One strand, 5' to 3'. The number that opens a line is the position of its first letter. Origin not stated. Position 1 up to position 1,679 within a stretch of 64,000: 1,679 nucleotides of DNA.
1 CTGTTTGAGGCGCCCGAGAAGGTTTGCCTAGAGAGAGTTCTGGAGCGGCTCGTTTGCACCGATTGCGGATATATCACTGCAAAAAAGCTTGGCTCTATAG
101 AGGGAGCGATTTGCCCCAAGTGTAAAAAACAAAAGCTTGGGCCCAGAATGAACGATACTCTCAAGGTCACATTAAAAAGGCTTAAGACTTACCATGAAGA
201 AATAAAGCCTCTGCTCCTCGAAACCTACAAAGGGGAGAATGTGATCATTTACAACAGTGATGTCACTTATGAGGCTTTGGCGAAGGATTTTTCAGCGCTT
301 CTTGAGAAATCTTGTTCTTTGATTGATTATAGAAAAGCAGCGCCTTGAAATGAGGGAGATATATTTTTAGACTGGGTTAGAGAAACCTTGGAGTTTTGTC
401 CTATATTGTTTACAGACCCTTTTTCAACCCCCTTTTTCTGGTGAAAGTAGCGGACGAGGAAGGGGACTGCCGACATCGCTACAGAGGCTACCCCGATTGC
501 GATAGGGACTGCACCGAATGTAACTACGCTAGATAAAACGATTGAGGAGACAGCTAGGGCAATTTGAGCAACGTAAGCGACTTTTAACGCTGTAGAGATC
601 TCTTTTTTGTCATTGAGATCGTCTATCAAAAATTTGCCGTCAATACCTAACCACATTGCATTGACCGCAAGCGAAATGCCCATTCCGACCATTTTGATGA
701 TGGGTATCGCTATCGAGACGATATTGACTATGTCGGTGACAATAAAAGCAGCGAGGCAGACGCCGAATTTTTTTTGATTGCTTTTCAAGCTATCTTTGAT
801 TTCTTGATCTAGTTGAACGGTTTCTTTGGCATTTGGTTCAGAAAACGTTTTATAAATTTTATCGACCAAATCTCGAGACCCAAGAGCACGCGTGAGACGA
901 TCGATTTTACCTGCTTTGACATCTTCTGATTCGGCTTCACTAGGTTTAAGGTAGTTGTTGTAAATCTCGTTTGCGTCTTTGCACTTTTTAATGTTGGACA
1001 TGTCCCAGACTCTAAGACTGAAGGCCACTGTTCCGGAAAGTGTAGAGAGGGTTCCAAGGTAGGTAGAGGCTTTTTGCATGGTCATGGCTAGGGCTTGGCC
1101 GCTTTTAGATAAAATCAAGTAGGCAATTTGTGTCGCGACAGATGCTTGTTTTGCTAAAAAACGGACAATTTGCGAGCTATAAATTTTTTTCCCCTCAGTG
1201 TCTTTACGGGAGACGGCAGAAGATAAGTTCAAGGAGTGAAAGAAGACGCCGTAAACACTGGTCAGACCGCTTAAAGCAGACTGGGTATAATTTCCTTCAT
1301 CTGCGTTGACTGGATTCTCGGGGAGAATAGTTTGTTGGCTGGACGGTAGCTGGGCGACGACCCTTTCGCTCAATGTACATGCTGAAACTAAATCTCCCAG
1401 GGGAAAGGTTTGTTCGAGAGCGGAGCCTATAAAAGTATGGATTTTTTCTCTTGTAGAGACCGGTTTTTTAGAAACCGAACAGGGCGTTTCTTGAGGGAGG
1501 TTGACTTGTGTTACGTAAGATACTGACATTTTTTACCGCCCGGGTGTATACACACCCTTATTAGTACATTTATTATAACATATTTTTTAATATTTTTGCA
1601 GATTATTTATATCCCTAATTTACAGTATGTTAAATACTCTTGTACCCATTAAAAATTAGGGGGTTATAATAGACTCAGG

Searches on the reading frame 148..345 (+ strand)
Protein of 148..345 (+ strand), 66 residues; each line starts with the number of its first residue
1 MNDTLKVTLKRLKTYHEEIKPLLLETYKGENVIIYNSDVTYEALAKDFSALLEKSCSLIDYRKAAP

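Call 25: search_protein_families(library=ncbifam, alignment_id=A3, max_evalue=1)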
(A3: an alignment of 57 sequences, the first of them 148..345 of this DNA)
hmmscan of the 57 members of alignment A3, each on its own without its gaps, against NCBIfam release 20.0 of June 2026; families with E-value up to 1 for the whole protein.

A. member 1, window:148-345:+ (66 aa): 3 families
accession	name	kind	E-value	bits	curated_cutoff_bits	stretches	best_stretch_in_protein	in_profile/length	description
TIGR01351.1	adk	subfamily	0.018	14.7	168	1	3-39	162-198/212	adenylate kinase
NF001385.0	PRK00279.2-3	equivalog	0.057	13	315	1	2-39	161-198/213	adenylate kinase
TIGR03601.1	B_an_ocin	subfamily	0.13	12.9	35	1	13-43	2-32/88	heterocycloanthracin/sonorensin family bacteriocin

B. families by the number of members that match (of 57 scanned): 31 families (the first 25 are shown)
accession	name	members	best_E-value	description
TIGR04211.1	SH3_and_anchor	2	0.072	TIGR04211 family SH3 domain-containing protein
NF002962.0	PRK03633.1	1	2.9e-07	MFS transporter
NF045487.1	ASRP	1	0.0015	archaea-specific SMC-related protein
TIGR02231.1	TIGR02231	1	0.0044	mucoidy inhibitor MuiA family protein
TIGR02169.1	SMC_prok_A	1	0.0056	chromosome segregation protein SMC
NF033135.1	cmx_cmrA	1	0.0086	Cmx/CmrA family chloramphenicol efflux MFS transporter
NF008438.0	PRK11281.1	1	0.01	mechanosensitive channel MscK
NF041291.1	StbC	1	0.013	plasmid stabilization protein StbC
NF011747.0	PRK15200.1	1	0.016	type 1 fimbrial protein subunit FimI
NF053512.1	nitric_RR_NosR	1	0.017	response regulator c-di-GMP phosphodiesterase, NosR family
TIGR01351.1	adk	1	0.018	adenylate kinase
TIGR04523.1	Mplasa_alph_rch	1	0.018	helix-rich protein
TIGR02168.1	SMC_prok_B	1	0.018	chromosome segregation protein SMC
NF040877.1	SE1832_fam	1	0.028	SE1832 family protein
NF010739.0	PRK14141.1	1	0.038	nucleotide exchange factor GrpE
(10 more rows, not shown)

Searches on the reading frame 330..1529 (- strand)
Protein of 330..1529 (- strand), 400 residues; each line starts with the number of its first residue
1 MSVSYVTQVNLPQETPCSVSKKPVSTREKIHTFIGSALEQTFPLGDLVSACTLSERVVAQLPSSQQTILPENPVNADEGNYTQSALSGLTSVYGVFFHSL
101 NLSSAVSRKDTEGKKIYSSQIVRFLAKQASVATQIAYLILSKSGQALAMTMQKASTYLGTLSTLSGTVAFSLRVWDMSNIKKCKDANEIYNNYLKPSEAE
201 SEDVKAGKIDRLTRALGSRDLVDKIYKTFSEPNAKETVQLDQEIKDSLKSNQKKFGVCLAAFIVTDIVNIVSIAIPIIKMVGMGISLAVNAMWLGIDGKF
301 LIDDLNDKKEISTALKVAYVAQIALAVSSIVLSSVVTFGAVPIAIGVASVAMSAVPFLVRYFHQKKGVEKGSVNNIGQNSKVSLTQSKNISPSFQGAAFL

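Call 42: find_encoding_contigs(protein=window:330-1529:-, flank=10000, max_places=2)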
Protein window:330-1529:- (400 aa): 7 contigs read that carry it; 2 places shown.
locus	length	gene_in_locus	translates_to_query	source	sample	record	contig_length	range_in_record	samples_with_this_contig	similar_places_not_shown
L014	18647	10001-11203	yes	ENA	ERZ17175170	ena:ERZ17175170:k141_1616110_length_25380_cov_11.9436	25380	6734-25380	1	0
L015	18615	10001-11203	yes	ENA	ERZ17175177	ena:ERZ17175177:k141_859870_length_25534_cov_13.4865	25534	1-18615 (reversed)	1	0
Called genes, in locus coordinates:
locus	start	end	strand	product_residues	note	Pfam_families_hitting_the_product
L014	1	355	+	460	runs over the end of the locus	-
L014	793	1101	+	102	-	-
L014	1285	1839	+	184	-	PF06821:Ser_hydrolase, PF00561:Abhydrolase_1 (faint)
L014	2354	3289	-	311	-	PF00069:Pkinase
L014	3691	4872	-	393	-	PF00069:Pkinase, PF07714:PK_Tyr_Ser-Thr (weak)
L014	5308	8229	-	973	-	-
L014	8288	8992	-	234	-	-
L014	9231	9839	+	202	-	-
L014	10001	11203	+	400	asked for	-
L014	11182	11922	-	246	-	PF13238:AAA_18, PF13671:AAA_33, PF00406:ADK, PF13207:AAA_17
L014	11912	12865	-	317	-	PF01163:RIO1 (faint), PF01633:Choline_kinase, PF01636:APH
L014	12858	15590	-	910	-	PF02867:Ribonuc_red_lgC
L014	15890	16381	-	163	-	-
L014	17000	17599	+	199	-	PF00484:Pro_CA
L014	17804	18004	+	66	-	PF07311:Dodecin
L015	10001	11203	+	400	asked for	-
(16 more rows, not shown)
